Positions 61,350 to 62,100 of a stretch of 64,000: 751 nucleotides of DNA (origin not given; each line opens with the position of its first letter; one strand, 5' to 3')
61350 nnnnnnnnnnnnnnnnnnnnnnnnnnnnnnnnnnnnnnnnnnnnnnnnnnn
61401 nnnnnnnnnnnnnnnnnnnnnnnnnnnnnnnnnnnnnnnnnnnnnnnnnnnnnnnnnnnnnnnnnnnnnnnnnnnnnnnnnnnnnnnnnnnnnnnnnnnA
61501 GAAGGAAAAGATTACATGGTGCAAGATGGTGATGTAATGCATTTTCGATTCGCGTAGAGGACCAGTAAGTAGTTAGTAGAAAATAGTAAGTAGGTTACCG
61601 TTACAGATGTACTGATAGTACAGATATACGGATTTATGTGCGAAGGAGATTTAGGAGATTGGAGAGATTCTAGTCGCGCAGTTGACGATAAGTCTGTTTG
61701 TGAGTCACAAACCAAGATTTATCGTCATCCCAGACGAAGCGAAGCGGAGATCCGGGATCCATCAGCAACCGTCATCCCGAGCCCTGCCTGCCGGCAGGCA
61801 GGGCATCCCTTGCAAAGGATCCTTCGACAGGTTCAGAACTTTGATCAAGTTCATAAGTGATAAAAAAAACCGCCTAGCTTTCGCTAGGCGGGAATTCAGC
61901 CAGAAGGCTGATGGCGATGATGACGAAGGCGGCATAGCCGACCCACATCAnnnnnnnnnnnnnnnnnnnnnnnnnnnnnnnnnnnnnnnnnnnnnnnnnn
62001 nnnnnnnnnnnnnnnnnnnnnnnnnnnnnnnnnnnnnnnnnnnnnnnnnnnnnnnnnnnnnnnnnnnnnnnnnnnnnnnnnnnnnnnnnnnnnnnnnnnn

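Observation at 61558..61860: Dispersed modular, C-poor, hairpin-rich intergenic repeat family (four copies)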

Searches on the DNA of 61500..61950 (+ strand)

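Call 21: search_rna_families(source=window, start=61500, end=61950, threshold=evalue, max_evalue=10)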
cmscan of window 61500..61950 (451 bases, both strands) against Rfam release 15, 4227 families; matches with E-value up to 10: 8.
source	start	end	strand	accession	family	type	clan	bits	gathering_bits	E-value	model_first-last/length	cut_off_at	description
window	61863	61929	-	RF02630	Hrs12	Gene; sRNA;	-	22.1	70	0.3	1-87/87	no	Hfq-regulated sRNA 12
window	61861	61948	-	RF02866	ncS16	Gene; sRNA;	-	18.4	48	0.36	1-83/83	no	Burkholderia sRNA 16 (Bc_KC_sr1)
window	61678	61731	-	RF00824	mir-50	Gene; miRNA;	CL00089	18.3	43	0.34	1-75/75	no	mir-50 microRNA precursor family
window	61890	61943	+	RF01134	sR30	Gene; snRNA; snoRNA; CD-box;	-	17.5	38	0.042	1-57/57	no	Small nucleolar RNA sR30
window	61863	61902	-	RF02399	NsiR1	Gene; sRNA;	-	15.2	39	2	1-60/60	no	Nitrogen stress-induced RNA 1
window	61910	61950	-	RF01059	mir-598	Gene; miRNA;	-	13.6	69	8.6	40-80/80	5'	mir-598 microRNA precursor family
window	61872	61913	+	RF01142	sR19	Gene; snRNA; snoRNA; CD-box;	-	13.4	45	0.84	1-63/63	no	Small nucleolar RNA sR19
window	61913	61927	+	RF01152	sR1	Gene; snRNA; snoRNA; CD-box;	-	11.3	45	1.9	1-57/57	no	Small nucleolar RNA sR1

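Call 76: search_dna_similar(query=window:61558-61866:+, collection=plasmids, mode=distant, max_evalue=0.001, max_rows=25, rows=spread)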
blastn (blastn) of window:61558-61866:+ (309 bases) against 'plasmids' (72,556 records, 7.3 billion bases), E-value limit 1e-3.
Records with a match: 2; places in all: 2; records where one place covers at least 80% of the query: 0.
Best place of each record, by identity: 90-95% 1; 80-90% 1.
By first word of the organism name: Bosea 1; Pannonibacter 1.
By predicted mobility (MOB-suite, as given by PLSDB): non-mobilizable 2.
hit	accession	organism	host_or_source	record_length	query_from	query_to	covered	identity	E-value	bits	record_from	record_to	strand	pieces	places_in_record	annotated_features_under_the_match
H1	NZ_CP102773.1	Bosea sp. NBC_00550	-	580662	166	207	14%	92.9%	3e-7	64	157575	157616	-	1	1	none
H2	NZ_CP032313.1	Pannonibacter phragmitetus BB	cell culture,soil under ...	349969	166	204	13%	89.7%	1e-4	54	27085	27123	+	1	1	none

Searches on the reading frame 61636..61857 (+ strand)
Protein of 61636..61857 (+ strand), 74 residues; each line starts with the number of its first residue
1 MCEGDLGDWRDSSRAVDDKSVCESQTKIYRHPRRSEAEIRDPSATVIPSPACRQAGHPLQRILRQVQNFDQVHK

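Call 78: find_homologous_proteins(query=window:61636-61857:+, max_evalue=10)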
Query seq(74 aa) (74 aa): 1 proteins with E <= 10 among 1 candidates.
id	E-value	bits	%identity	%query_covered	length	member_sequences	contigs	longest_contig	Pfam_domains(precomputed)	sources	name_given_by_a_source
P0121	8.8e-44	164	100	100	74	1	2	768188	-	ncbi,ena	-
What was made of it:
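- Tried and rejected: The 74-aa ORF in region D has no relative among 5.8 billion proteins (call 78).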
